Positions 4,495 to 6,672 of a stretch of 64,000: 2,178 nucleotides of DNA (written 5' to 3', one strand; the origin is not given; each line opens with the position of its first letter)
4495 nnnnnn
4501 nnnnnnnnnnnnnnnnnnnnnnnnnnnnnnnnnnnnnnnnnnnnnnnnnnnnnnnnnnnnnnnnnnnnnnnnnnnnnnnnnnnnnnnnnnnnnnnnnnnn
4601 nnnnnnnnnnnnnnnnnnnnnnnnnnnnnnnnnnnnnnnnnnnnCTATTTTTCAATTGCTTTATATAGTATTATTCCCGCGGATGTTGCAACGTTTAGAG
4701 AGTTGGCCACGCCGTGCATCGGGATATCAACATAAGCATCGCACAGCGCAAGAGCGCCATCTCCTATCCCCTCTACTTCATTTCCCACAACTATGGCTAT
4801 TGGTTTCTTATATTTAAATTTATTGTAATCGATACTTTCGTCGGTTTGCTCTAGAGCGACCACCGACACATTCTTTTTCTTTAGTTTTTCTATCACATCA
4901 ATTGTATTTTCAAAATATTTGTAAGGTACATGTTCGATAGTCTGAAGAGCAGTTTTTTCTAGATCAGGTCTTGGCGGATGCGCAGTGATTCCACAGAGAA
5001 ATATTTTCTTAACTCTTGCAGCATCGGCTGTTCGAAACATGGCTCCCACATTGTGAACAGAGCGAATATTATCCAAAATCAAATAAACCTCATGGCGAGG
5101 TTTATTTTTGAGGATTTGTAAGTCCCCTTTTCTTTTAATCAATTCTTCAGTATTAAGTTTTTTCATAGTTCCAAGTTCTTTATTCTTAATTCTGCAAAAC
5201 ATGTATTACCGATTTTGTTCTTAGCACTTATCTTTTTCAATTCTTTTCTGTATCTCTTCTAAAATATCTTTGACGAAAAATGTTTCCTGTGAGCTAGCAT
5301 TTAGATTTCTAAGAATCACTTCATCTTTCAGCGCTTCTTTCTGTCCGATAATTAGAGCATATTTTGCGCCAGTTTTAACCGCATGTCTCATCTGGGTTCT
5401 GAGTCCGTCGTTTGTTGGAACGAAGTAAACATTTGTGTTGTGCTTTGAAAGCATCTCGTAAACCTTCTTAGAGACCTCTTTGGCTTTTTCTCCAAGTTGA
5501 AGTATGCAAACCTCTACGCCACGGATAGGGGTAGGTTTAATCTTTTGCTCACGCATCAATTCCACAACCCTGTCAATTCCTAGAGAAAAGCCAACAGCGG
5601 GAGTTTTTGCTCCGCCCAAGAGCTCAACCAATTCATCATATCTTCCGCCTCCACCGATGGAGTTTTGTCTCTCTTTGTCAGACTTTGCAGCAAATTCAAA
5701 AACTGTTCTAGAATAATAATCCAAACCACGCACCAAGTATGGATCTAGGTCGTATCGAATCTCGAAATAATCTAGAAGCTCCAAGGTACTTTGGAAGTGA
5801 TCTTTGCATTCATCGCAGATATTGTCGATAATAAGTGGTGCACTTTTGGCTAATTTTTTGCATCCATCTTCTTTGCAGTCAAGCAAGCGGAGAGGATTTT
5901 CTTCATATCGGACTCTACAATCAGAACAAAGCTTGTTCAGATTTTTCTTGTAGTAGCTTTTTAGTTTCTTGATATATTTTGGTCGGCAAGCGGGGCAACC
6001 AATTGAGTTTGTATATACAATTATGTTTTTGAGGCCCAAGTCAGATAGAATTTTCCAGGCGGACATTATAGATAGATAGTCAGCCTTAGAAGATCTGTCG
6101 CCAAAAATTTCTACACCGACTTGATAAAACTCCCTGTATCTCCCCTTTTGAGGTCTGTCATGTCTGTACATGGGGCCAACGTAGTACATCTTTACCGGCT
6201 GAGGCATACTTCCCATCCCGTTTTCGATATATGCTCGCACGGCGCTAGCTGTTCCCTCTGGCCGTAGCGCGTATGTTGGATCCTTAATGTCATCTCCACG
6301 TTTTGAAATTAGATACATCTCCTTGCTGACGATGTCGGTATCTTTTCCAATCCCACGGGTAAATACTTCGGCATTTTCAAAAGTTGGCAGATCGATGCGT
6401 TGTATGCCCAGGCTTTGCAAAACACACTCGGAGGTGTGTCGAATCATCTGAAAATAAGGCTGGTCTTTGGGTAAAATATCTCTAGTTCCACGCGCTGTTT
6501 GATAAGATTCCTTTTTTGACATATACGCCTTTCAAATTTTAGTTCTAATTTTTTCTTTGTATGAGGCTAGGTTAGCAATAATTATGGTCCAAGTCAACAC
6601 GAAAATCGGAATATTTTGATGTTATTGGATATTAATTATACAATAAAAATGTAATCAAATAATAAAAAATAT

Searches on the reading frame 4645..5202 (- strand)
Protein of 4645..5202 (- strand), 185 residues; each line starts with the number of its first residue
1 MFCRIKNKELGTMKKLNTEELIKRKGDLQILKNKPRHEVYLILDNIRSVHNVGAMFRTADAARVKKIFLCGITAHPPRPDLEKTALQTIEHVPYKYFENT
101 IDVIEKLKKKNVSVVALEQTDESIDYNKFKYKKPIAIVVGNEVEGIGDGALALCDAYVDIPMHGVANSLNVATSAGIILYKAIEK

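Call 22: find_encoding_contigs(protein=window:4645-5202:-, flank=4000, max_places=10)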
Protein window:4645-5202:- (185 aa): 2 contigs read that carry it; 1 place shown.
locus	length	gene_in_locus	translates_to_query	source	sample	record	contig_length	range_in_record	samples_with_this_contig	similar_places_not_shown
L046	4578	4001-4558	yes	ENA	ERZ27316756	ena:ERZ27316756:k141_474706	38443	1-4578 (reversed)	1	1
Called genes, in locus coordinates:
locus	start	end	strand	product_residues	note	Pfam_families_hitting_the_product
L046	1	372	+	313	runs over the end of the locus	PF00005:ABC_tran, PF13304:AAA_21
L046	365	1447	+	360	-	PF12679:ABC2_membrane_2 (weak), PF12698:ABC2_membrane_3, PF01061:ABC2_membrane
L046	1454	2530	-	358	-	PF01266:DAO (weak), PF03486:HI0933_like (weak), PF13450:NAD_binding_8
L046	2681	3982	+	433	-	PF13393:tRNA-synt_His, PF00587:tRNA-synt_2b, PF03129:HGTP_anticodon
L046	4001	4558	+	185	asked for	PF00588:SpoU_methylase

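Call 40: find_homologous_proteins(query=window:4645-5202:-, max_evalue=1e-40)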
Query window:4645-5202:- (185 aa): 323 proteins with E <= 1e-40 among 2963 candidates; the best 120 are listed.
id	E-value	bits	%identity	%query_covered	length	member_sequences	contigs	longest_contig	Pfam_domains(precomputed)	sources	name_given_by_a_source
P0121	1.3e-116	404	100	100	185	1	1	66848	PF00588.25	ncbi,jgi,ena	-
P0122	4.9e-81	289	77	92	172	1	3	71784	PF00588.25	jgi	-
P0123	5.9e-80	285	76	93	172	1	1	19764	PF00588.25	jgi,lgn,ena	-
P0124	1.3e-79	284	76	94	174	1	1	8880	PF00588.25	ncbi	-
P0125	1.4e-76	274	72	94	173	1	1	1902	PF00588.25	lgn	-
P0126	1.6e-76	274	73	92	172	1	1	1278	PF00588.25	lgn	-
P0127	5.0e-72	259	68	93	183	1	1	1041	PF00588.25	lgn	-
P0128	5.3e-71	256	67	91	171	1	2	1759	PF00588.25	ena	-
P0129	5.5e-71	256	66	93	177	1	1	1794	PF00588.25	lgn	-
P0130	8.5e-71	255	67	92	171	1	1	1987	PF00588.25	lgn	-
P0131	1.0e-70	255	66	93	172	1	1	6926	PF00588.25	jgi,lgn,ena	-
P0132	1.5e-70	255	68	92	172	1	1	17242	PF00588.25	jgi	jgi:23S rRNA (guanosine2251-2'-O)-methyltransferase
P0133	1.1e-69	252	65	92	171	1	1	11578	PF00588.25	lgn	-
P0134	1.4e-69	251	65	93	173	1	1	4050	PF00588.25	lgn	-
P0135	1.7e-69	251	64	97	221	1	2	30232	PF00588.25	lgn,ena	-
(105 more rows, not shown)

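Call 41: find_encoding_contigs(protein=P0122, flank=3500, max_places=4)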
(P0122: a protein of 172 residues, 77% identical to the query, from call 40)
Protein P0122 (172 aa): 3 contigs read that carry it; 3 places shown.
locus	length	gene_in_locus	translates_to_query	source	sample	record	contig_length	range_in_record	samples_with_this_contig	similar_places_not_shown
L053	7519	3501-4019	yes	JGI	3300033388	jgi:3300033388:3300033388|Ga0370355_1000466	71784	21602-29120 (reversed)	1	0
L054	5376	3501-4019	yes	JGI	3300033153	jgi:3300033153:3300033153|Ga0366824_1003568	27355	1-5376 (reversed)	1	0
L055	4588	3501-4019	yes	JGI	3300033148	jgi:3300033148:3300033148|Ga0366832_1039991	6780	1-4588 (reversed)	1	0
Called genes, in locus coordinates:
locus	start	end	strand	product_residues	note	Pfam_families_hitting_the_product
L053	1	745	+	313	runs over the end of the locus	PF00005:ABC_tran, PF13304:AAA_21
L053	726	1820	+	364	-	PF12679:ABC2_membrane_2, PF12698:ABC2_membrane_3, PF01061:ABC2_membrane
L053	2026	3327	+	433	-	PF13393:tRNA-synt_His, PF00587:tRNA-synt_2b, PF03129:HGTP_anticodon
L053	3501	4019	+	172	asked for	PF00588:SpoU_methylase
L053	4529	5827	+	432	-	PF01938:TRAM (weak), PF21579:PabTrmU54_TRAM_dom (weak), PF05958:tRNA_U5-meth_tr, PF02475:TRM5-TYW2_MTfase (weak), PF05175:MTS, PF06325:PrmA (weak), PF13649:Methyltransf_25 (weak), PF13847:Methyltransf_31, +1 more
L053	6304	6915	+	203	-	PF01726:LexA_DNA_bind, PF00717:Peptidase_S24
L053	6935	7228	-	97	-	PF24788:AtPDCT1_2 (weak)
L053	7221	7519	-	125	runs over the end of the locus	-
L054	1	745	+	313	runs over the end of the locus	PF00005:ABC_tran, PF13304:AAA_21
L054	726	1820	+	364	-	PF12679:ABC2_membrane_2, PF12698:ABC2_membrane_3, PF01061:ABC2_membrane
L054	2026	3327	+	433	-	PF13393:tRNA-synt_His, PF00587:tRNA-synt_2b, PF03129:HGTP_anticodon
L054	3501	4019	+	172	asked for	PF00588:SpoU_methylase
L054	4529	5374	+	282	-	?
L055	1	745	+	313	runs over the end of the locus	PF00005:ABC_tran, PF13304:AAA_21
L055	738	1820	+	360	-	PF12679:ABC2_membrane_2, PF12698:ABC2_membrane_3, PF01061:ABC2_membrane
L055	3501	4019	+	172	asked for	PF00588:SpoU_methylase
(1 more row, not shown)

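Call 42: find_encoding_contigs(protein=P0123, flank=3500, max_places=4)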
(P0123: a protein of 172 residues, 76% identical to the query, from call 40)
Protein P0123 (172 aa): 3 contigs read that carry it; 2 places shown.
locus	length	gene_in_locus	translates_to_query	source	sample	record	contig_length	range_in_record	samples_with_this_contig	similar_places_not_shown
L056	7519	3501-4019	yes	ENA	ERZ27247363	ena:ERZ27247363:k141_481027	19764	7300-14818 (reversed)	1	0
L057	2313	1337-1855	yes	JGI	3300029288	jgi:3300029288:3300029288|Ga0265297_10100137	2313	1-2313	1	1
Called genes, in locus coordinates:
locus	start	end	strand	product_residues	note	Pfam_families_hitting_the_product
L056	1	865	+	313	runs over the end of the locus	PF00005:ABC_tran, PF13304:AAA_21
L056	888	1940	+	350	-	PF12679:ABC2_membrane_2, PF12698:ABC2_membrane_3, PF01061:ABC2_membrane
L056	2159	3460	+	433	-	PF13393:tRNA-synt_His, PF00587:tRNA-synt_2b, PF03129:HGTP_anticodon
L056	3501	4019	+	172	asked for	PF00588:SpoU_methylase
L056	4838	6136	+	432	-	PF05958:tRNA_U5-meth_tr, PF02475:TRM5-TYW2_MTfase (faint), PF03602:Cons_hypoth95, PF05175:MTS (weak), PF06325:PrmA (weak), PF13649:Methyltransf_25 (weak), PF13847:Methyltransf_31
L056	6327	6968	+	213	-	PF01726:LexA_DNA_bind, PF00717:Peptidase_S24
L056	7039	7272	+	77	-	PF04014:MazE_antitoxin (weak)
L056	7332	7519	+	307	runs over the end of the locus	PF04015:DUF362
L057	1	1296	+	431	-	?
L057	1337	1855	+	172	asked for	PF00588:SpoU_methylase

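Call 55: find_encoding_contigs(protein=P0125, flank=2000, max_places=3)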
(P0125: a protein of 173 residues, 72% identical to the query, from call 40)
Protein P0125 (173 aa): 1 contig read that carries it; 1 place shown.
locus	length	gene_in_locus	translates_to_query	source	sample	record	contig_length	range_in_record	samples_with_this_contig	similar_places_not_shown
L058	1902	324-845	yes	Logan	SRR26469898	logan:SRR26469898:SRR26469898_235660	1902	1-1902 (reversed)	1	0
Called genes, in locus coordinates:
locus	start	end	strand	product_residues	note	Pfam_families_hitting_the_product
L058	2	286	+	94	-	?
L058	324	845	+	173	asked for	PF00588:SpoU_methylase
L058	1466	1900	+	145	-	?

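Call 56: find_encoding_contigs(protein=P0126, flank=2000, max_places=3)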
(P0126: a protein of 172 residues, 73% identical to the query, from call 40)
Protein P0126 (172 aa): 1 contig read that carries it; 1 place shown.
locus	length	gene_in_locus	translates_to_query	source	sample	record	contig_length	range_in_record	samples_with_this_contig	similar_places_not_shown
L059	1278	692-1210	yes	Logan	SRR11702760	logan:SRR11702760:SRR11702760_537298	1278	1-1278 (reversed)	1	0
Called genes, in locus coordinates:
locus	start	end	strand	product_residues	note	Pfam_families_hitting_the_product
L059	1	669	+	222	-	?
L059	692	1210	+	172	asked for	PF00588:SpoU_methylase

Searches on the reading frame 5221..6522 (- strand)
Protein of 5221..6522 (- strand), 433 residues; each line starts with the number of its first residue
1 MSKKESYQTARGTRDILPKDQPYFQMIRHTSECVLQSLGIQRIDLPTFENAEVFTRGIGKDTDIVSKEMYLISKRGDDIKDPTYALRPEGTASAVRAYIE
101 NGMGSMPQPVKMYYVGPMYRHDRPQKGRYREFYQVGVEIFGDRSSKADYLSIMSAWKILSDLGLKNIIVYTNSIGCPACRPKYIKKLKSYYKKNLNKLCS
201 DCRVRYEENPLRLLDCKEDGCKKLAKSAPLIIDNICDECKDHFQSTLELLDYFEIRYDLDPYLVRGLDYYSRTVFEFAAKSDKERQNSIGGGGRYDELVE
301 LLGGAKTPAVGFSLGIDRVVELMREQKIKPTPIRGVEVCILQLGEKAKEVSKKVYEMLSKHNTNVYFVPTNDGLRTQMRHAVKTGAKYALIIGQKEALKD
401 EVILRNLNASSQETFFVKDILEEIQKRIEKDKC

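Call 23: find_encoding_contigs(protein=window:5221-6522:-, flank=4000, max_places=10)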
Protein window:5221-6522:- (433 aa): 2 contigs read that carry it; 1 place shown.
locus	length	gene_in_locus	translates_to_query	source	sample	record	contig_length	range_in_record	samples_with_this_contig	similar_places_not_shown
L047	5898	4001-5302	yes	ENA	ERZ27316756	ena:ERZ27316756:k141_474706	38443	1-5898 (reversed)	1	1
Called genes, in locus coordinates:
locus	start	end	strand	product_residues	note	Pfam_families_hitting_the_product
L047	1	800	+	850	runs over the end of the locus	PF02861:Clp_N, PF13191:AAA_16 (weak), PF00004:AAA, PF17871:AAA_lid_9, PF00004:AAA, PF07724:AAA_2, PF07728:AAA_5, PF10431:ClpB_D2-small, +9 more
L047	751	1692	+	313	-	PF00005:ABC_tran, PF13304:AAA_21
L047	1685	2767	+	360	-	PF12679:ABC2_membrane_2 (weak), PF12698:ABC2_membrane_3, PF01061:ABC2_membrane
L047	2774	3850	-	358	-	PF01266:DAO (weak), PF03486:HI0933_like (weak), PF13450:NAD_binding_8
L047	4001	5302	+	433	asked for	PF13393:tRNA-synt_His, PF00587:tRNA-synt_2b, PF03129:HGTP_anticodon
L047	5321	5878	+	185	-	PF00588:SpoU_methylase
